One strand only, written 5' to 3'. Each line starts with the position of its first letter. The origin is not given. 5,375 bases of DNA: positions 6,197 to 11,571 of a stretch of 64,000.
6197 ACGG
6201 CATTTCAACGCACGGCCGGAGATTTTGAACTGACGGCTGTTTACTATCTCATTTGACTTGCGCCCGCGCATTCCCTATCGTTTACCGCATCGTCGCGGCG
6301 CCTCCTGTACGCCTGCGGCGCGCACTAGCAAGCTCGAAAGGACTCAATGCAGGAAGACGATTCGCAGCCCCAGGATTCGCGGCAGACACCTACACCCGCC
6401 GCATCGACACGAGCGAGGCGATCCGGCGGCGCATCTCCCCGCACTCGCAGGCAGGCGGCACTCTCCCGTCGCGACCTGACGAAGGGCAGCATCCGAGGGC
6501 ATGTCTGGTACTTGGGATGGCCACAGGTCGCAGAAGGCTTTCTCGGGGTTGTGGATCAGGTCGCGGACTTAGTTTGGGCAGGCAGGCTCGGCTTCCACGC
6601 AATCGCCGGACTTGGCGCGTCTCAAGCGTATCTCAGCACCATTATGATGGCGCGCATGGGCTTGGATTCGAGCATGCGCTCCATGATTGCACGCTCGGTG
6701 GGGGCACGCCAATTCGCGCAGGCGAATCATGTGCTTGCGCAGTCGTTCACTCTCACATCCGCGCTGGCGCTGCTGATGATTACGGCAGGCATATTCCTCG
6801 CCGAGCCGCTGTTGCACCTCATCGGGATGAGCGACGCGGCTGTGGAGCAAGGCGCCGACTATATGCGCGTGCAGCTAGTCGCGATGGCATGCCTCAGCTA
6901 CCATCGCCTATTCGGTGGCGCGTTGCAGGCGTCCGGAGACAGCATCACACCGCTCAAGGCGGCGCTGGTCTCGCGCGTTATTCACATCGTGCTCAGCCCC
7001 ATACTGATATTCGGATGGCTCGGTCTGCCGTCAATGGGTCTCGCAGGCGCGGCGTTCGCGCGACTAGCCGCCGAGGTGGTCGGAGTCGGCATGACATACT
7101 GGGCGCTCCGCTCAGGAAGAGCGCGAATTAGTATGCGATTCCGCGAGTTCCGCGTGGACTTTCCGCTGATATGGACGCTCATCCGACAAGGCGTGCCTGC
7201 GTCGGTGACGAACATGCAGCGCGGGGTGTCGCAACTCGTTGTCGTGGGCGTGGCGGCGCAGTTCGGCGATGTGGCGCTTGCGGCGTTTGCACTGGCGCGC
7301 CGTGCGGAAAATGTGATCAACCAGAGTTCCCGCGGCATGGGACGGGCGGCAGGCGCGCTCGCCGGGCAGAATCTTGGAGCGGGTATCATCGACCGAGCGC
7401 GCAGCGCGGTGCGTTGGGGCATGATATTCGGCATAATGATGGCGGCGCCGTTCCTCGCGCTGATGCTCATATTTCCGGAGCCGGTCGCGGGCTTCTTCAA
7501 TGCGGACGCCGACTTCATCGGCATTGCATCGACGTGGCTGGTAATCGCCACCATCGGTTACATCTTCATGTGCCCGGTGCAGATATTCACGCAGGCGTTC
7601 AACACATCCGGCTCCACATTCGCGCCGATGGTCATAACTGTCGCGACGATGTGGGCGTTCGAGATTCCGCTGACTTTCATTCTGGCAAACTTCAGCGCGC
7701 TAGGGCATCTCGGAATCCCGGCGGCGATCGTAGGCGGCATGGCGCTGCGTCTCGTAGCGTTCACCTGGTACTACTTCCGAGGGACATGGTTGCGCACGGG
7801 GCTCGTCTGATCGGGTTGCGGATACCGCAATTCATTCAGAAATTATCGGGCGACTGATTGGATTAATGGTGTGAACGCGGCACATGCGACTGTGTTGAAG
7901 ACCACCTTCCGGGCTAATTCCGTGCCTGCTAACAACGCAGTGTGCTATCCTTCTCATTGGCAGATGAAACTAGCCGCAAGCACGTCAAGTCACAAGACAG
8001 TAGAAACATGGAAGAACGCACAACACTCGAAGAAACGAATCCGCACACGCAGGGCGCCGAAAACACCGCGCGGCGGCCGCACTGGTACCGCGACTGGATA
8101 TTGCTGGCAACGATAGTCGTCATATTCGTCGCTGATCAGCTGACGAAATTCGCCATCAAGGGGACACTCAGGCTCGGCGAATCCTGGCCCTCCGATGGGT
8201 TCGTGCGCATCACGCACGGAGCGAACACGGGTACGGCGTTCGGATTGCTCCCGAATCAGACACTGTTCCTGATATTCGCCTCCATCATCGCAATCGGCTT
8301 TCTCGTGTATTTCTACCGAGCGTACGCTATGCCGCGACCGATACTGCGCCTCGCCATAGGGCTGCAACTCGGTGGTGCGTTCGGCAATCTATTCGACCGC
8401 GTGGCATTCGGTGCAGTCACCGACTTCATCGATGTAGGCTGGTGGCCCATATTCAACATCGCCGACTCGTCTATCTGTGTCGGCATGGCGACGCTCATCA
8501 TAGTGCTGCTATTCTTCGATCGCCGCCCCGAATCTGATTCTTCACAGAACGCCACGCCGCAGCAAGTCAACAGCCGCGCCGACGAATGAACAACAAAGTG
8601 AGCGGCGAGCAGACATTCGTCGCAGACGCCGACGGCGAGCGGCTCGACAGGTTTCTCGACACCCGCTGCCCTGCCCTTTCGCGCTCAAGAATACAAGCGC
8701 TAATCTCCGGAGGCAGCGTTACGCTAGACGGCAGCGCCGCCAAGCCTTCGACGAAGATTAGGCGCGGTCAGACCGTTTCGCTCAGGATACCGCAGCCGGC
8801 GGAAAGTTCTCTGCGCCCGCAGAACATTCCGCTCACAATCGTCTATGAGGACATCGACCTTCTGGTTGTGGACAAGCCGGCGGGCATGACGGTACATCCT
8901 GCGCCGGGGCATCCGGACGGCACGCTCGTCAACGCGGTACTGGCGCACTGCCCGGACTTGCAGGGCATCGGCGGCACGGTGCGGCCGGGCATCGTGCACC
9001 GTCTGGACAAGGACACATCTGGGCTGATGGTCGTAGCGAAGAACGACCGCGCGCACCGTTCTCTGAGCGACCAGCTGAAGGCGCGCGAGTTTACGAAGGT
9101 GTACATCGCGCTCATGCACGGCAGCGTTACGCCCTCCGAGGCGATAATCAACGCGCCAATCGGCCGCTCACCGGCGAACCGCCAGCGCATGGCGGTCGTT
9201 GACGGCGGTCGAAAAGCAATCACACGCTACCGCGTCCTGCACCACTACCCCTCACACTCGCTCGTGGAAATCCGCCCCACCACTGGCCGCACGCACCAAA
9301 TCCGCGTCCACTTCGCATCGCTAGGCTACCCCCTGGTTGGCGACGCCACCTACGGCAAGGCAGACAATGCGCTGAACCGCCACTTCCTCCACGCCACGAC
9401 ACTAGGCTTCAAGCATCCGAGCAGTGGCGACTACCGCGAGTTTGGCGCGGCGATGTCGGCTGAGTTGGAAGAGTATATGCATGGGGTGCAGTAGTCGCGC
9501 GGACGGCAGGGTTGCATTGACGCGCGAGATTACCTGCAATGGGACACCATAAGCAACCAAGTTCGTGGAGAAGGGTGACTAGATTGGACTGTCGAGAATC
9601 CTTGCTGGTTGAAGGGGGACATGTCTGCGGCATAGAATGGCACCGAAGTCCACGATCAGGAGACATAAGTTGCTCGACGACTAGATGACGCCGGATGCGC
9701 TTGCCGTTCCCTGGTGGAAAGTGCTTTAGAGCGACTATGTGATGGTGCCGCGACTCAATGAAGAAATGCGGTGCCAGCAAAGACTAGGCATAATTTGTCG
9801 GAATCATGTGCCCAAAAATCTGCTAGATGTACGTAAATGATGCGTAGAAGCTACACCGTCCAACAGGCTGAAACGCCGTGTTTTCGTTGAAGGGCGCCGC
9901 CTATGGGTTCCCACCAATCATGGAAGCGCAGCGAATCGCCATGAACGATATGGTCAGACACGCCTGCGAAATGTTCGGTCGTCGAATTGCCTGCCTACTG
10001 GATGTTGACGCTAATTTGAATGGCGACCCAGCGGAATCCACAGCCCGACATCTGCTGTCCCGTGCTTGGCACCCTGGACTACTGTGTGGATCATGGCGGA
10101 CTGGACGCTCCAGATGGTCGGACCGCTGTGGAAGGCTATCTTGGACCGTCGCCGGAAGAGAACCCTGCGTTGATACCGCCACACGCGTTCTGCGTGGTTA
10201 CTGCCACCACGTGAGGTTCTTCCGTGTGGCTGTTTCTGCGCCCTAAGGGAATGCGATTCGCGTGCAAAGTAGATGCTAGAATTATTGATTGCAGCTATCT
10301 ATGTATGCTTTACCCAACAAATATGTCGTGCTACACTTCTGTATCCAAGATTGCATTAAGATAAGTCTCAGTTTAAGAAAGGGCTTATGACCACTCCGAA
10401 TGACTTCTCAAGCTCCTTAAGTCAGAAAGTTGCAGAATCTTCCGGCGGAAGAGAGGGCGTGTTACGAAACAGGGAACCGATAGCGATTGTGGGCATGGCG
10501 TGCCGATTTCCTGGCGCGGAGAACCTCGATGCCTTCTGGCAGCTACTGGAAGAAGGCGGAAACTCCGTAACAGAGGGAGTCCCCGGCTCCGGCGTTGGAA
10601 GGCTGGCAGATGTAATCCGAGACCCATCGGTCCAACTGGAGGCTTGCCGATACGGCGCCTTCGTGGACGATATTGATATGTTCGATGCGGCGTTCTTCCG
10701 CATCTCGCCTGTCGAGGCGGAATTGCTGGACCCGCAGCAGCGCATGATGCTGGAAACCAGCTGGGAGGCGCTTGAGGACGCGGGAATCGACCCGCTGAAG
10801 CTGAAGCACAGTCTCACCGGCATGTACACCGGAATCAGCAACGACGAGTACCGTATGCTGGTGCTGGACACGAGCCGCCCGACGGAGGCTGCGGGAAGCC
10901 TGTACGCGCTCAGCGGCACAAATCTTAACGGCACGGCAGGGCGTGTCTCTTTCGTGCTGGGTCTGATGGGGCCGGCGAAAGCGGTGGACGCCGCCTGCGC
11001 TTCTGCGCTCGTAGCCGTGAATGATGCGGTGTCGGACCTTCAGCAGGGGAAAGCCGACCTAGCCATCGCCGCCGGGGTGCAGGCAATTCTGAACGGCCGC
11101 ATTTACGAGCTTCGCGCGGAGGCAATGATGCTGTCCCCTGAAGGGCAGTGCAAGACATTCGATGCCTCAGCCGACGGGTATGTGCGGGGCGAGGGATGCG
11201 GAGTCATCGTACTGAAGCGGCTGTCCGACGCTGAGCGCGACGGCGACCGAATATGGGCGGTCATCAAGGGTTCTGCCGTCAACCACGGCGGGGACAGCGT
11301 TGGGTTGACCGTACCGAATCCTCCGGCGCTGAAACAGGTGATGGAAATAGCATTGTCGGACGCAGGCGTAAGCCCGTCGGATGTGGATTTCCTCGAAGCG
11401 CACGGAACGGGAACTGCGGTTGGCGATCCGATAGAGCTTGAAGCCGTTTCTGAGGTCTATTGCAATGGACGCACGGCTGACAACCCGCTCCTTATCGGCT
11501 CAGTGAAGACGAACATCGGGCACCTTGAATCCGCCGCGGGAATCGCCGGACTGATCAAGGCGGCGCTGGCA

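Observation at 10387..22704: Compact FAS-like reducing type I PKS cluster: KS-AT-DH-cMT-ER-KR-ACP-KS-AT0 + ACP + PPTase + hydrolase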

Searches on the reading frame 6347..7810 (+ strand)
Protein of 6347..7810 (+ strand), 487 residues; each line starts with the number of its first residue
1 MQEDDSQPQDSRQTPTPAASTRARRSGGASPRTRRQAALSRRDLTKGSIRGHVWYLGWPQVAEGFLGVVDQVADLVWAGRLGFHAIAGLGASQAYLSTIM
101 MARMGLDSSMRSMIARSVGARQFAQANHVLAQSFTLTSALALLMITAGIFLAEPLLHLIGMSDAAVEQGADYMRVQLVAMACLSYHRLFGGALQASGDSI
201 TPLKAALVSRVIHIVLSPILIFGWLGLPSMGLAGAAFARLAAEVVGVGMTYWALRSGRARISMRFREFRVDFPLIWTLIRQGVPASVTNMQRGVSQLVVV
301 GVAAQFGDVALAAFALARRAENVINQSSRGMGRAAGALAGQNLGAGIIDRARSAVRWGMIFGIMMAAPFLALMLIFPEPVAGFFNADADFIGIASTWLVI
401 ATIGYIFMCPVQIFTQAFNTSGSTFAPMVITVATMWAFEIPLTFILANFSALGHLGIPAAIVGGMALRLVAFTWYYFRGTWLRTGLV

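Call 5: search_protein_families(library=pfam, proteins=[window:6347-7810:+], max_evalue=0.01)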
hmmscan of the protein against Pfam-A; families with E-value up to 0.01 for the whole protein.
window:6347-7810:+ (487 aa): 1 family
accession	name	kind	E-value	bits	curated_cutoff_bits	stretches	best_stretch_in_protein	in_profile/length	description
PF01554.23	MatE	-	6.2e-48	163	24.9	2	65-219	7-161/161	MatE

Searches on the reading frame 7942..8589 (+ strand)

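Call 5: search_protein_families(library=pfam, proteins=[window:7942-8589:+], max_evalue=0.01)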
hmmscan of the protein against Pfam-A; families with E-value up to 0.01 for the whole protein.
window:7942-8589:+ (215 aa): 1 family
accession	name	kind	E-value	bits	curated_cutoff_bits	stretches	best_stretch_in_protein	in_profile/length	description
PF01252.23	Peptidase_A8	-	2e-34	119.3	25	1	58-191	2-142/142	Signal peptidase (SPase) II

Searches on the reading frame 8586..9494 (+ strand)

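Call 5: search_protein_families(library=pfam, proteins=[window:8586-9494:+], max_evalue=0.01)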
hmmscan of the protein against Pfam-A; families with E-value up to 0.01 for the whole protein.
window:8586-9494:+ (302 aa): 2 families
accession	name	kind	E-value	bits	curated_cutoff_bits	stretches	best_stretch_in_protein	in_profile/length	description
PF00849.27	PseudoU_synth_2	-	1.8e-35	122.8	26.8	1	91-245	1-152/152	RNA pseudouridylate synthase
PF01479.30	S4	-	8e-08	32.3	22.8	1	18-64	1-48/48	S4 domain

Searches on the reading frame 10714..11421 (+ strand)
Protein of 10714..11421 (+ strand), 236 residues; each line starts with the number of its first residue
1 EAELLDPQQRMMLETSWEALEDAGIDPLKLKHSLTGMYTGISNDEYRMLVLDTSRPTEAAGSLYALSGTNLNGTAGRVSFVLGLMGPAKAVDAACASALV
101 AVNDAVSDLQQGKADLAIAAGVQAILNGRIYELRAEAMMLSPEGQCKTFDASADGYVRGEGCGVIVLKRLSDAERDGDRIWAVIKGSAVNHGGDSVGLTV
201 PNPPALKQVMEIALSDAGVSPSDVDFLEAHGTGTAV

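Call 31: find_homologous_proteins(query=window:10714-11421:+, max_evalue=1e-30)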
Query window:10714-11421:+ (236 aa): 3169 proteins with E <= 1e-30 among 6298 candidates; the best 120 are listed.
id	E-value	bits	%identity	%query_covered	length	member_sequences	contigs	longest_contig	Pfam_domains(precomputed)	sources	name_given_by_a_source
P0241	1.0e-140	485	95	100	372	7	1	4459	PF00109.33,PF02801.29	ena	-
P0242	9.1e-127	439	86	100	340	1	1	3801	PF00109.33,PF00108.30,PF02801.29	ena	-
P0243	5.9e-126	436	85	100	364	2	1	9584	PF00109.33,PF02801.29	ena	-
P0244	1.9e-123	428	83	100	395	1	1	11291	PF00109.33,PF00108.30,PF02801.29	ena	-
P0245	9.3e-123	426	84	100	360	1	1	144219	PF00109.33,PF00108.30,PF02801.29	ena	-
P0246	8.1e-122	423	81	100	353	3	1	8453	PF00109.33,PF00108.30,PF02801.29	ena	-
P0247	1.2e-120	419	84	99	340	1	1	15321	PF00109.33,PF00108.30,PF02801.29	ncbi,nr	ncbi:MAG: polyketide synthase, partial [Chloroflexota bacterium]|nr:polyketide synthase [Chloroflexo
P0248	1.9e-120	418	81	100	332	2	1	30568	PF00109.33,PF00108.30,PF02801.29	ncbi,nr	ncbi:MAG: polyketide synthase, partial [Acidobacteriia bacterium]|nr:polyketide synthase [Terriglobi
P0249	1.9e-119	415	93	87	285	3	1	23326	PF00109.33,PF00108.30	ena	-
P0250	5.4e-111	388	77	97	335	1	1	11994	PF00109.33,PF00108.30,PF02801.29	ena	-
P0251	9.6e-111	387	80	94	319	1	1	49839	PF00109.33,PF02801.29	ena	-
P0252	5.8e-110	384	81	93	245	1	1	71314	PF00109.33,PF00108.30,PF02801.29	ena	-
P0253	1.4e-109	383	86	86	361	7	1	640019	PF00109.33,PF00108.30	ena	-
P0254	2.1e-109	382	87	86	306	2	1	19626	PF00109.33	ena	-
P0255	2.0e-108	379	78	95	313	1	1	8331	PF00109.33,PF00108.30,PF02801.29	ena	-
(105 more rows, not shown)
